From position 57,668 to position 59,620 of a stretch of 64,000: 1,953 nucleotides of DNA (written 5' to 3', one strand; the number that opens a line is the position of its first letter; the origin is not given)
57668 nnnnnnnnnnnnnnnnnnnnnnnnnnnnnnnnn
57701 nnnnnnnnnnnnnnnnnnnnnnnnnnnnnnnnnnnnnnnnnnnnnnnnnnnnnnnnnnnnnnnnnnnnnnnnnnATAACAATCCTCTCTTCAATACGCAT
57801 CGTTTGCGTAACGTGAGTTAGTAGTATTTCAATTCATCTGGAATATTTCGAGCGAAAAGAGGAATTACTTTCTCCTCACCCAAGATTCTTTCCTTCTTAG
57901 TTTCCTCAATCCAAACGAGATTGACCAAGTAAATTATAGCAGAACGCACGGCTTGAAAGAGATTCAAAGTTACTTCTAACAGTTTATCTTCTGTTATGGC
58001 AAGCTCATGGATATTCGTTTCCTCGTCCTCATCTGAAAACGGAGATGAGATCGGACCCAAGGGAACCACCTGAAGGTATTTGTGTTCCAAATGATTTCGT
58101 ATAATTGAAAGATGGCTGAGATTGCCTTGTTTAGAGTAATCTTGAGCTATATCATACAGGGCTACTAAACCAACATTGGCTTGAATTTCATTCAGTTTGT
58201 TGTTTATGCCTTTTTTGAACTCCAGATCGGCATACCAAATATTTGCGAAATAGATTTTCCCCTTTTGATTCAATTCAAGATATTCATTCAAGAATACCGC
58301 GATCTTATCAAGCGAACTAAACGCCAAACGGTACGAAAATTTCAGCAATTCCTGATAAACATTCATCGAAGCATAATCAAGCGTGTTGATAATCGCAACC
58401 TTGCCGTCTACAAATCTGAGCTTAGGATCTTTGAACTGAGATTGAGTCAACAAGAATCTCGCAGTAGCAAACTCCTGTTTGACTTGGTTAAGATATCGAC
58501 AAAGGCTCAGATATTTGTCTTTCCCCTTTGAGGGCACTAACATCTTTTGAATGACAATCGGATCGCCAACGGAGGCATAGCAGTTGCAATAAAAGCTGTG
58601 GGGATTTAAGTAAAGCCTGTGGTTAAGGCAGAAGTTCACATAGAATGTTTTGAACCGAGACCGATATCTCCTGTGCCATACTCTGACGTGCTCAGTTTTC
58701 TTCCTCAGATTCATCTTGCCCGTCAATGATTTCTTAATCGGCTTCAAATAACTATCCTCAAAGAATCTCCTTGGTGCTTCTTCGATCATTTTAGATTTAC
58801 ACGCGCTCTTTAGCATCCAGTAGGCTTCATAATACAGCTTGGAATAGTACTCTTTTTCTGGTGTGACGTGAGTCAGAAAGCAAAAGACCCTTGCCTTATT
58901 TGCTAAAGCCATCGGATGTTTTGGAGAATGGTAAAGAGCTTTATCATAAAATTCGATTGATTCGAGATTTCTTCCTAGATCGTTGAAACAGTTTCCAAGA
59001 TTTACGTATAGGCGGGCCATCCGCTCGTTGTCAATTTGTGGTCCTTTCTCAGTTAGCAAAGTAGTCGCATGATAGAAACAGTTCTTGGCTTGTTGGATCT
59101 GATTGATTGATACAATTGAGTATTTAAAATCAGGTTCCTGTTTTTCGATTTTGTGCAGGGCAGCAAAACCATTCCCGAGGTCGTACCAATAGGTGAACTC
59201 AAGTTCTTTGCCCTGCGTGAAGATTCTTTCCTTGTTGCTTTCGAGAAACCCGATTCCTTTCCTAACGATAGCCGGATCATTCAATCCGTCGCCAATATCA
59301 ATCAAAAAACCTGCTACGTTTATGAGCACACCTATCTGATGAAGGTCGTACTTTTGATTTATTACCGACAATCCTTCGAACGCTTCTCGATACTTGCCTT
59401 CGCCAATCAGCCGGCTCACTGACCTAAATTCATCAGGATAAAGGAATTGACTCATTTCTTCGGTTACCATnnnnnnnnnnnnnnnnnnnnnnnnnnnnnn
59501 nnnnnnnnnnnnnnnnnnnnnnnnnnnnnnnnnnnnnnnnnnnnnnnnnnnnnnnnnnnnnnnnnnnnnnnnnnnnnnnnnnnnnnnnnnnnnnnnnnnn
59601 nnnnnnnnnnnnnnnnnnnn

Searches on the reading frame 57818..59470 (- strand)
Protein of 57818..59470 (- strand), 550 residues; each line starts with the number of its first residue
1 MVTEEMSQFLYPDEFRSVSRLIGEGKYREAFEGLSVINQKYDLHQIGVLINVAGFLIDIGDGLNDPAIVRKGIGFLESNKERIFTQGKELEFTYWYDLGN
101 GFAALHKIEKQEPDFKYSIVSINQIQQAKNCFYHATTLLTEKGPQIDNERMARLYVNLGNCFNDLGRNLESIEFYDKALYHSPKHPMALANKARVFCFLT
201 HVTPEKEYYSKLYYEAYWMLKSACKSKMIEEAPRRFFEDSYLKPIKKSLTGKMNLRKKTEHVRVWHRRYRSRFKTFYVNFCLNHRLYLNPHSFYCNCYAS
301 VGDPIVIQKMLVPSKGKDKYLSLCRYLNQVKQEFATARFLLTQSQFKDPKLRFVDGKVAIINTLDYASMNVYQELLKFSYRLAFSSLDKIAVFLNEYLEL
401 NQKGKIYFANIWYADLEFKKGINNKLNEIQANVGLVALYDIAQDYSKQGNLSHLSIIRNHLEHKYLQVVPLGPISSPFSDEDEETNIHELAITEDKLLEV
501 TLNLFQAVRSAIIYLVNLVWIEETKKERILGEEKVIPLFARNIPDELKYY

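Call 3: search_protein_families(library=pfam, proteins=[window:57818-59470:-], max_evalue=0.1)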
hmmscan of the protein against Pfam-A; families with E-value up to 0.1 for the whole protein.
window:57818-59470:- (550 aa): 7 families
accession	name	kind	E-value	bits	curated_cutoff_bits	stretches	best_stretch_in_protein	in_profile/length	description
PF18733.6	HEPN_LA2681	-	4.2e-47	160.6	27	1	320-519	7-201/204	LA2681-like HEPN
PF13181.12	TPR_8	-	2.2e-05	24.7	25.7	1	152-184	1-33/34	Tetratricopeptide repeat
PF00515.34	TPR_1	-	3.6e-05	23.8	27.8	1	152-185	1-34/34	Tetratricopeptide repeat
PF13424.12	TPR_12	-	0.00015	22.3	30.1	1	151-186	2-42/77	Tetratricopeptide repeat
PF18730.6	HEPN_Cthe2314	-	0.0002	21.8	27.1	1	377-432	51-108/174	Cthe_2314-like HEPN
PF07719.23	TPR_2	-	0.0097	16.4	27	0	152-185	1-34/34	Tetratricopeptide repeat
PF13431.12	TPR_17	-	0.019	15.6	24.4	0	174-196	1-23/34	Tetratricopeptide repeat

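Call 4: search_protein_families(library=padloc, proteins=[window:57818-59470:-], max_evalue=0.1)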
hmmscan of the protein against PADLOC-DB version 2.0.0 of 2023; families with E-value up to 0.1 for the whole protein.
window:57818-59470:- (550 aa): 0 families

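Call 8: search_protein_families(library=ncbifam, proteins=[window:57818-59470:-], max_evalue=0.1)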
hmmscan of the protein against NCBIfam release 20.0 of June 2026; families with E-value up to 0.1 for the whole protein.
window:57818-59470:- (550 aa): 2 families
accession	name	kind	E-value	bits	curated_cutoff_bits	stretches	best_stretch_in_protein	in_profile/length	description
NF002725.1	PRK02603.1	equivalog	0.0049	16.9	143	1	151-207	71-127/173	photosystem I assembly protein Ycf3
NF047507.1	TPR_BatC_Lepto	exception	0.048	13.1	175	0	143-191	87-135/214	TPR repeat-containing protein BatC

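Call 10: find_related_loci(query=window:57818-59470:-, collection=genome_contigs, flank=8000)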
Query window:57818-59470:- (550 aa) in genome_contigs; peptide patterns used: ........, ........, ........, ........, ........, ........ (x = any residue, [..] = any of these).
57 stretches matched a pattern, but none encodes a relative of the query by tblastn (E <= 1e-3).

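Call 12: find_homologous_proteins(query=window:57818-59470:-)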
Query window:57818-59470:- (550 aa): 134 proteins with E <= 0.001 among 6910 candidates; the best 120 are listed.
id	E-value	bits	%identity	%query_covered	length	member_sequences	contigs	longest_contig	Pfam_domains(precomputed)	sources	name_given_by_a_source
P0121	0.0e+0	1255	100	100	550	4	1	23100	PF13181.13,PF18733.7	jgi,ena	-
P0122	0.0e+0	1011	80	99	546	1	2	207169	PF00515.35,PF13181.13,PF18733.7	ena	-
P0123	3.0e-221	754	61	99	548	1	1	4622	PF00515.35,PF18733.7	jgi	jgi:tetratricopeptide (TPR) repeat protein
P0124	1.2e-203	696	70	79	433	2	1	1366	PF13181.13,PF07719.24,PF18733.7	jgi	jgi:tetratricopeptide (TPR) repeat protein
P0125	1.5e-80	290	37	95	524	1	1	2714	PF00515.35,PF13424.13,PF13181.13,PF07719.24,PF18730.7,PF18733.7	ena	-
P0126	5.8e-80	288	38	90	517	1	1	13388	PF13431.13,PF13414.13,PF00515.35,PF13424.13,PF13181.13,PF07719.24,PF18730.7,PF18733.7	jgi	jgi:tetratricopeptide (TPR) repeat protein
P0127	1.5e-78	283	37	90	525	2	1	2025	PF00515.35,PF13181.13,PF07719.24,PF18730.7,PF18733.7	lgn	-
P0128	1.7e-78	283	37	90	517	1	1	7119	PF13431.13,PF00515.35,PF13424.13,PF13181.13,PF07719.24,PF18730.7,PF18733.7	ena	-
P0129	4.7e-78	281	38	85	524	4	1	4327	PF13431.13,PF00515.35,PF13181.13,PF07719.24,PF18733.7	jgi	jgi:tetratricopeptide (TPR) repeat protein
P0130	1.1e-77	280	36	97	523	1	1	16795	PF00515.35,PF13181.13,PF07719.24,PF18730.7,PF18733.7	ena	-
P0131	3.4e-77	278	37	93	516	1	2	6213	PF00515.35,PF13424.13,PF13181.13,PF07719.24,PF18733.7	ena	-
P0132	6.5e-77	278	34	99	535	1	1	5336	PF00515.35,PF13424.13,PF13181.13,PF07719.24,PF18733.7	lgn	-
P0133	6.7e-77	277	37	91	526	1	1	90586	PF00515.35,PF13424.13,PF13181.13,PF07719.24,PF18730.7,PF18733.7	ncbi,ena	-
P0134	8.8e-77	277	37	93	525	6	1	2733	PF00515.35,PF13424.13,PF13181.13,PF07719.24,PF18730.7,PF18733.7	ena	-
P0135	1.6e-76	276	37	94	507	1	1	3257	PF00515.35,PF13181.13,PF07719.24,PF18733.7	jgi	-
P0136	2.1e-76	276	38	90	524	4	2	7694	PF13431.13,PF00515.35,PF13181.13,PF07719.24,PF18730.7,PF18733.7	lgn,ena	-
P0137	3.4e-76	275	37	91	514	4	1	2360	PF00515.35,PF13424.13,PF13181.13,PF07719.24,PF18730.7,PF18733.7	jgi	-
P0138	3.4e-76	275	37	90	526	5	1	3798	PF13431.13,PF00515.35,PF13181.13,PF07719.24,PF18733.7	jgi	jgi:tetratricopeptide (TPR) repeat protein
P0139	4.1e-76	275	36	95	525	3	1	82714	PF14559.13,PF13431.13,PF00515.35,PF13424.13,PF13181.13,PF07719.24,PF18730.7,PF18733.7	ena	-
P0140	1.4e-75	273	36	94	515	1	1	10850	PF00515.35,PF13181.13,PF07719.24,PF18730.7,PF18733.7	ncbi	-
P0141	1.5e-75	273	36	95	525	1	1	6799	PF00515.35,PF13181.13,PF07719.24,PF18733.7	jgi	jgi:tetratricopeptide (TPR) repeat protein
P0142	1.6e-75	273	35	92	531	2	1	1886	PF00515.35,PF13181.13,PF07719.24,PF18733.7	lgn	-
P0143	2.7e-75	272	36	91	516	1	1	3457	PF00515.35,PF13424.13,PF13432.13,PF13181.13,PF07719.24,PF18730.7,PF18733.7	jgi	-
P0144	3.3e-75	272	37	91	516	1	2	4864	PF00515.35,PF13181.13,PF07719.24,PF18730.7,PF18733.7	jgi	-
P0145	4.7e-75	271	33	93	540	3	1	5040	PF00515.35,PF13424.13,PF13181.13,PF07719.24,PF18733.7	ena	-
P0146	1.0e-74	270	36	97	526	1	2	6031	PF00515.35,PF13424.13,PF13181.13,PF07719.24,PF18730.7,PF18733.7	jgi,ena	-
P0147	1.2e-74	270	36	91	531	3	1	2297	PF00515.35,PF13181.13,PF07719.24,PF18733.7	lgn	-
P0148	1.3e-74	270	36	90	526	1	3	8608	PF13431.13,PF13414.13,PF00515.35,PF13181.13,PF07719.24,PF18733.7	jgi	jgi:hypothetical protein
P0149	1.4e-74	270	36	91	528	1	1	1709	PF00515.35,PF13424.13,PF07719.24,PF18733.7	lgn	-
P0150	2.2e-74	269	36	94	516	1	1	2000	PF00515.35,PF13181.13,PF07719.24,PF18730.7,PF18733.7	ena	-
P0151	6.2e-74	268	36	91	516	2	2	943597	PF00515.35,PF07719.24,PF18730.7,PF18733.7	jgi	jgi:tetratricopeptide (TPR) repeat protein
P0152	6.4e-74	268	38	90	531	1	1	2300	PF13431.13,PF00515.35,PF13424.13,PF13181.13,PF07719.24,PF18730.7,PF18733.7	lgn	-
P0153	6.8e-74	268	37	91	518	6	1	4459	PF00515.35,PF13432.13,PF13181.13,PF07719.24,PF18733.7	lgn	-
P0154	1.6e-73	266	36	94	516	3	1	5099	PF00515.35,PF13424.13,PF13181.13,PF07719.24,PF18730.7,PF18733.7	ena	-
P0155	1.6e-73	266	33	100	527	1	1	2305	PF00515.35,PF13424.13,PF13181.13,PF07719.24,PF18733.7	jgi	-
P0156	2.4e-73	266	37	91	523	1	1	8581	PF00515.35,PF13424.13,PF13432.13,PF13181.13,PF07719.24,PF18733.7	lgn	-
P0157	2.4e-73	266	36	90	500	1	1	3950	PF13431.13,PF00515.35,PF13424.13,PF13181.13,PF07719.24,PF18730.7,PF18733.7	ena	-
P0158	2.6e-73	266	36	97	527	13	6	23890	PF00515.35,PF13181.13,PF07719.24,PF18733.7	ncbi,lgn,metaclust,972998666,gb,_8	metaclust:\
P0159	5.3e-73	265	35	95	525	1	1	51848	PF00515.35,PF13181.13,PF07719.24,PF18730.7,PF18733.7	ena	-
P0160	9.0e-73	264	35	93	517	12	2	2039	PF00515.35,PF13181.13,PF07719.24,PF18733.7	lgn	-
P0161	1.1e-72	264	35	90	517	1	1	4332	PF13431.13,PF00515.35,PF13424.13,PF13181.13,PF07719.24,PF18733.7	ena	-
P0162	1.5e-72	263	35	96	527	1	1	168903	PF13431.13,PF00515.35,PF13181.13,PF07719.24,PF18733.7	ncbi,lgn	-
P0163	1.8e-72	263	36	94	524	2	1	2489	PF13431.13,PF00515.35,PF13424.13,PF13181.13,PF07719.24,PF18730.7,PF18733.7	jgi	-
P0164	2.3e-72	263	36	90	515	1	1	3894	PF13431.13,PF13414.13,PF00515.35,PF13424.13,PF13428.13,PF13181.13,PF07719.24,PF18730.7,PF18733.7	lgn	-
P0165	2.9e-72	262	35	99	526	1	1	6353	PF00515.35,PF13424.13,PF13432.13,PF13181.13,PF07719.24,PF18730.7,PF18733.7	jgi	jgi:hypothetical protein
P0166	3.0e-72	262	36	91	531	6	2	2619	PF13431.13,PF00515.35,PF13424.13,PF13181.13,PF07719.24,PF18733.7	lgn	-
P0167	9.2e-72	261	36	91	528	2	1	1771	PF00515.35,PF13181.13,PF07719.24,PF18733.7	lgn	-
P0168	1.0e-71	260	36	94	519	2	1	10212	PF00515.35,PF13424.13,PF13432.13,PF13181.13,PF07719.24,PF18730.7,PF18733.7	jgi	-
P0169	1.0e-71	260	35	94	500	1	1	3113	PF00515.35,PF13424.13,PF13181.13,PF07719.24,PF18730.7,PF18733.7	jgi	-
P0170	1.7e-71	260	35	97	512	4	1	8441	PF00515.35,PF13181.13,PF07719.24,PF18730.7,PF18733.7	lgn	-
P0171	9.7e-71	257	35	97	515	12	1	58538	PF00515.35,PF13424.13,PF18733.7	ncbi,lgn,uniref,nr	ncbi:LA2681 family HEPN domain-containing protein [Thermoanaerobacterium thermosaccharolyticum]|unir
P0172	1.4e-70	257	36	94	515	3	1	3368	PF00515.35,PF13424.13,PF13181.13,PF07719.24,PF18730.7,PF18733.7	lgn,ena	-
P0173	1.8e-70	256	35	91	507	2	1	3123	PF00515.35,PF07719.24,PF18733.7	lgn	-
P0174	1.9e-70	256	35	96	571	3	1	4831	PF00515.35,PF13181.13,PF07719.24,PF18733.7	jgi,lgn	-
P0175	2.4e-70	256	36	87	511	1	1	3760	PF00515.35,PF13424.13,PF13181.13,PF07719.24,PF18730.7,PF18733.7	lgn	-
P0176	2.6e-70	256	36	94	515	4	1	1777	PF00515.35,PF13424.13,PF13181.13,PF07719.24,PF18733.7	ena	-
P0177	5.7e-70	255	34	97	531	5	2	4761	PF00515.35,PF13181.13,PF07719.24,PF18733.7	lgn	-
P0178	5.7e-70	255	36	91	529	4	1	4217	PF00515.35,PF13181.13,PF07719.24,PF18733.7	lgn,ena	-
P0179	8.9e-70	254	37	87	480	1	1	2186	PF00515.35,PF13181.13,PF18733.7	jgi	-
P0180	9.5e-70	254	31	99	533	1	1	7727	PF00515.35,PF13181.13,PF07719.24,PF18733.7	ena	-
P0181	1.3e-69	253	34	97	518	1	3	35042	PF00515.35,PF13181.13,PF07719.24,PF18733.7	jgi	jgi:tetratricopeptide (TPR) repeat protein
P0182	1.4e-69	253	36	85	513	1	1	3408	PF00515.35,PF13424.13,PF13181.13,PF07719.24,PF18730.7,PF18733.7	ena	-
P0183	1.5e-69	253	35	94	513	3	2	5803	PF13414.13,PF00515.35,PF13424.13,PF13181.13,PF07719.24,PF18730.7,PF18733.7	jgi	-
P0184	2.7e-69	252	33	97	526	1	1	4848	PF13424.13,PF18733.7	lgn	-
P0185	2.8e-69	252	36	90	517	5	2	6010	PF00515.35,PF13424.13,PF13181.13,PF07719.24,PF18733.7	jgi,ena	-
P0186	5.7e-69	251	35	94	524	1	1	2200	PF00515.35,PF13181.13,PF07719.24,PF18730.7,PF18733.7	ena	-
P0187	3.9e-68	249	33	97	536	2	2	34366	PF00515.35,PF13424.13,PF13181.13,PF07719.24,PF18733.7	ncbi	-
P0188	4.2e-68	248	35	90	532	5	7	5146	PF13431.13,PF00515.35,PF13424.13,PF13181.13,PF07719.24,PF18730.7,PF18733.7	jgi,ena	jgi:tetratricopeptide (TPR) repeat protein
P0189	6.8e-68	248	35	90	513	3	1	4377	PF13431.13,PF13414.13,PF00515.35,PF13432.13,PF13181.13,PF07719.24,PF18730.7,PF18733.7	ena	-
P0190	1.4e-67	247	37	77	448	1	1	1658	PF00515.35,PF13424.13,PF13181.13,PF07719.24,PF18733.7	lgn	-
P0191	1.5e-67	247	34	94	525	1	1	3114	PF13431.13,PF00515.35,PF13424.13,PF13181.13,PF07719.24,PF18733.7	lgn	-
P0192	1.7e-67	246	34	95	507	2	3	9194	PF13414.13,PF00515.35,PF13424.13,PF13181.13,PF07719.24,PF18730.7,PF18733.7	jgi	-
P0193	5.4e-67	245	36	91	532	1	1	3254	PF18733.7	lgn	-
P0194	1.6e-66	243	35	93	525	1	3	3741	PF00515.35,PF13424.13,PF13181.13,PF07719.24,PF18733.7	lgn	-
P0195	5.8e-66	241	34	97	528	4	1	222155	PF13414.13,PF00515.35,PF13424.13,PF13181.13,PF07719.24,PF18733.7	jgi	jgi:tetratricopeptide (TPR) repeat protein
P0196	2.2e-65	239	37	87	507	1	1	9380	PF00515.35,PF13181.13,PF07719.24,PF18730.7,PF18733.7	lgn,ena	-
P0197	3.2e-65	239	33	96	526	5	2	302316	PF13414.13,PF00515.35,PF13424.13,PF13176.13,PF13432.13,PF13181.13,PF07719.24,PF18733.7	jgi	jgi:tetratricopeptide (TPR) repeat protein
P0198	4.4e-65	238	33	91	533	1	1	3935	PF13431.13,PF00515.35,PF13181.13,PF07719.24,PF18733.7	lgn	-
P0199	1.7e-64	236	33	91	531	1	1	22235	PF00515.35,PF07719.24,PF18733.7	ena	-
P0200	5.3e-64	235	34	97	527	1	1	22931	PF00515.35,PF07719.24,PF18733.7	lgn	-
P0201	2.1e-63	233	35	88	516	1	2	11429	PF00515.35,PF13181.13,PF07719.24,PF18730.7,PF18733.7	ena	-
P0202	2.4e-63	233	39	66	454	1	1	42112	PF13431.13,PF00515.35,PF13424.13,PF13181.13,PF07719.24,PF18733.7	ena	-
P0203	4.1e-63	232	34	90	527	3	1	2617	PF13431.13,PF13414.13,PF00515.35,PF13181.13,PF07719.24,PF18733.7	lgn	-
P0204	8.7e-63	231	34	90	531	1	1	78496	PF00515.35,PF13181.13,PF07719.24,PF18733.7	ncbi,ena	-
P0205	9.3e-63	231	33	97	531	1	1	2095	PF13431.13,PF13414.13,PF18733.7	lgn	-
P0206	1.2e-59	221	34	90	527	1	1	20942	PF13431.13,PF00515.35,PF07719.24,PF18730.7,PF18733.7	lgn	-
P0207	1.2e-56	211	33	90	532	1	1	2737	PF18733.7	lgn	-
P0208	2.2e-49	187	32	68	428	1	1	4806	PF00515.35,PF13432.13,PF13181.13,PF07719.24,PF18733.7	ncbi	-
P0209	3.0e-36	143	29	82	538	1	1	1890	PF00515.35,PF07719.24,PF18733.7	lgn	-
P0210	3.7e-36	143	29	90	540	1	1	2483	PF18733.7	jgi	-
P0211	4.8e-34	136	27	97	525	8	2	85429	PF18733.7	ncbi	ncbi:TPA: LA2681 family HEPN domain-containing protein [Enterobacter hormaechei]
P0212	8.0e-34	135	30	73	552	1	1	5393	PF18733.7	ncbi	-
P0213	9.0e-34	135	28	97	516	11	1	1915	PF18733.7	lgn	-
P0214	9.2e-34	135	30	74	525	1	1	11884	PF18733.7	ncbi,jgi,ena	-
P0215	1.1e-33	135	28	97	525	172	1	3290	PF18733.7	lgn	-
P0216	1.3e-33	135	27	99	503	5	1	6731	PF00515.35,PF07719.24,PF18733.7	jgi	jgi:tetratricopeptide (TPR) repeat protein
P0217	1.8e-33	134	27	92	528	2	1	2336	PF00515.35,PF18733.7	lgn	-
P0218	2.1e-33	134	28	93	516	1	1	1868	PF18733.7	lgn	-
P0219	6.6e-33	132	26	94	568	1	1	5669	PF18733.7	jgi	-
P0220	9.8e-33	132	29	75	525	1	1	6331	PF18733.7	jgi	jgi:tetratricopeptide (TPR) repeat protein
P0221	2.4e-32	130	28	97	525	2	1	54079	PF18733.7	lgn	-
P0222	3.3e-32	130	28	92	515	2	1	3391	PF18733.7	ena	-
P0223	4.4e-32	130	31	81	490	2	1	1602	PF00515.35,PF18733.7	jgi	jgi:hypothetical protein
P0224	1.7e-31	128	28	80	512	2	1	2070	PF18733.7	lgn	-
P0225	2.5e-31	127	26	91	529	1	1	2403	PF18733.7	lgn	-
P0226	1.6e-30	124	25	89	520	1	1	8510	PF18733.7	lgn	-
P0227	3.7e-30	123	28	92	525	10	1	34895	PF18733.7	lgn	-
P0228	6.5e-30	122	29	87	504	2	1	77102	PF18733.7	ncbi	-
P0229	3.2e-29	120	27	89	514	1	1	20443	PF18733.7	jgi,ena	-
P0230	8.1e-29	119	29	75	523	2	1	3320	PF18733.7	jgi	jgi:tetratricopeptide (TPR) repeat protein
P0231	2.1e-28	117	26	91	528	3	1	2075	PF18733.7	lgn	-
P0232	2.4e-28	117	25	91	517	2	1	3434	PF18733.7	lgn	-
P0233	2.9e-28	117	26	89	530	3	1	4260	PF18733.7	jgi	-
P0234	2.5e-27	114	28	87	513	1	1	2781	PF18733.7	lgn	-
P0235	2.9e-27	114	29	74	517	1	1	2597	PF00515.35,PF18733.7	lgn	-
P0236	2.9e-27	114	25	88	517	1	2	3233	PF18733.7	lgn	-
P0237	4.8e-27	113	25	78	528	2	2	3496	PF13414.13,PF18733.7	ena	-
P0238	5.7e-27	113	30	73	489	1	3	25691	PF18733.7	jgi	jgi:hypothetical protein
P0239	7.1e-27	112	27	71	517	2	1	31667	PF18733.7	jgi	-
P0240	1.1e-26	112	27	89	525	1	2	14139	PF18733.7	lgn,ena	-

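Call 14: find_encoding_contigs(protein=P0122, flank=10000, max_places=6)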
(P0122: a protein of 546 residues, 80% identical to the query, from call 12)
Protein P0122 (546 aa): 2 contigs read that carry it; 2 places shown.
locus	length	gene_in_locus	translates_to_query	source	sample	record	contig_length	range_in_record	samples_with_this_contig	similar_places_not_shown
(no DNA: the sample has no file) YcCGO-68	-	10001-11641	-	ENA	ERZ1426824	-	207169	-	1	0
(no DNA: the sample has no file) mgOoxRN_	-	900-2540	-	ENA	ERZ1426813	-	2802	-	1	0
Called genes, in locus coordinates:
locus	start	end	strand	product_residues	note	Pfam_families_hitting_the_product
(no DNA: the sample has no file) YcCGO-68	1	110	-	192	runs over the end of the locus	PF01712:dNK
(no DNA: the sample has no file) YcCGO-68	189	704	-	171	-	PF01288:HPPK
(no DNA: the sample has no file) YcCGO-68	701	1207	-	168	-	PF02152:FolB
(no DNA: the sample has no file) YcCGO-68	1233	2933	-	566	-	PF00749:tRNA-synt_1c, PF03950:tRNA-synt_1c_C, PF20974:tRNA-synt_1c_C2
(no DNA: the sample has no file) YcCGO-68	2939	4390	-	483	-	PF00749:tRNA-synt_1c, PF19269:Anticodon_2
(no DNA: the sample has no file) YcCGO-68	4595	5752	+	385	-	-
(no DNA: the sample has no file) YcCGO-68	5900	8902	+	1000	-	PF04313:HSDR_N (faint), PF02384:N6_Mtase, PF20473:MmeI_Mtase, PF07669:Eco57I, PF12950:TaqI_C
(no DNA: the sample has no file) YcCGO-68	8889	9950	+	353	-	-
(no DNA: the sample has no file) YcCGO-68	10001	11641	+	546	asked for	PF13181:TPR_8 (faint), PF00515:TPR_1 (faint), PF18733:HEPN_LA2681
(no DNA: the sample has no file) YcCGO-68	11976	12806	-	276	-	PF00691:OmpA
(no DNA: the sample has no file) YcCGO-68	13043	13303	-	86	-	PF01541:GIY-YIG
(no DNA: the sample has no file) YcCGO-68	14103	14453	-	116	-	-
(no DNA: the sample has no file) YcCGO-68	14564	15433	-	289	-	PF00892:EamA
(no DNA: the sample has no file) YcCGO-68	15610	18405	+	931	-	PF02739:5_3_exonuc_N, PF01367:5_3_exonuc, PF01612:DNA_pol_A_exo1, PF22619:DNA_polI_exo1 (weak), PF00476:DNA_pol_A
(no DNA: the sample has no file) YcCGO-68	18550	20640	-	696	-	PF04389:Peptidase_M28, PF16254:DUF4910 (faint)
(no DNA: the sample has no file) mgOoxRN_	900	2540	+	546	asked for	PF13181:TPR_8 (faint), PF00515:TPR_1 (faint), PF18733:HEPN_LA2681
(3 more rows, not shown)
